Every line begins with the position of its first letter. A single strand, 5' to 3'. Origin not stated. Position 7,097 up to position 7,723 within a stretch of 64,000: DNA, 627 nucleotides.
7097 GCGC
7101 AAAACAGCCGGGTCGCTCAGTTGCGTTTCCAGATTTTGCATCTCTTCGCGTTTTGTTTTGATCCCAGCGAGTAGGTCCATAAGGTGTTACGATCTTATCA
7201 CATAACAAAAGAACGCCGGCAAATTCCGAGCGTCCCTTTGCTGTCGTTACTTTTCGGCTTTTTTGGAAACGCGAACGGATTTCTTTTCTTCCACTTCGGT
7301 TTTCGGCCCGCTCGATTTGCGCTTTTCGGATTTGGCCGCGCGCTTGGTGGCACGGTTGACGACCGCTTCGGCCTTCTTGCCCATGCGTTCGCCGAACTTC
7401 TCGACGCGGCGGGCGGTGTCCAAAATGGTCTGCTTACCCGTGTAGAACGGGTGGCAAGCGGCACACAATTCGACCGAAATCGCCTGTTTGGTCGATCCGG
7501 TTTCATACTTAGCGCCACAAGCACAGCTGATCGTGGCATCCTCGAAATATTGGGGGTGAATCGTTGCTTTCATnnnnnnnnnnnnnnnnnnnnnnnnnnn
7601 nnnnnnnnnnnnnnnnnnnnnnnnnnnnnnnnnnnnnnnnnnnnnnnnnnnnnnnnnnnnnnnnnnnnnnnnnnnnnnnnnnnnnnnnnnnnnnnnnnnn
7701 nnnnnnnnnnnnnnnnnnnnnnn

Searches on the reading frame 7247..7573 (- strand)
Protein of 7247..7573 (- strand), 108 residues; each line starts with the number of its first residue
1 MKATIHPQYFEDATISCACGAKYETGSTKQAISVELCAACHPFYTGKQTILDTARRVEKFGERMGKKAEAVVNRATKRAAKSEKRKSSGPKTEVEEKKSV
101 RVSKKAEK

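Call 9: find_encoding_contigs(protein=window:7247-7573:-, flank=4000, max_places=10)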
Protein window:7247-7573:- (108 aa): 1 contig read that carries it; 1 place shown.
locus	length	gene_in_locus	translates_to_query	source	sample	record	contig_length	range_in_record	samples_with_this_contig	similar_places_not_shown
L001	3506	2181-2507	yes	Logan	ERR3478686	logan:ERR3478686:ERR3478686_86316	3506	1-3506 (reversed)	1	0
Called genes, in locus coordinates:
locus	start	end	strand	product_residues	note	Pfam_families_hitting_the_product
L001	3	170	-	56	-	?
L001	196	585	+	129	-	-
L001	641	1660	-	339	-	PF02547:Queuosine_synth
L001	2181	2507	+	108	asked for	PF01197:Ribosomal_L31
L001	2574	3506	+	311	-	?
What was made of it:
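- The public gene call on the identical contig calls nothing here (call 9).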
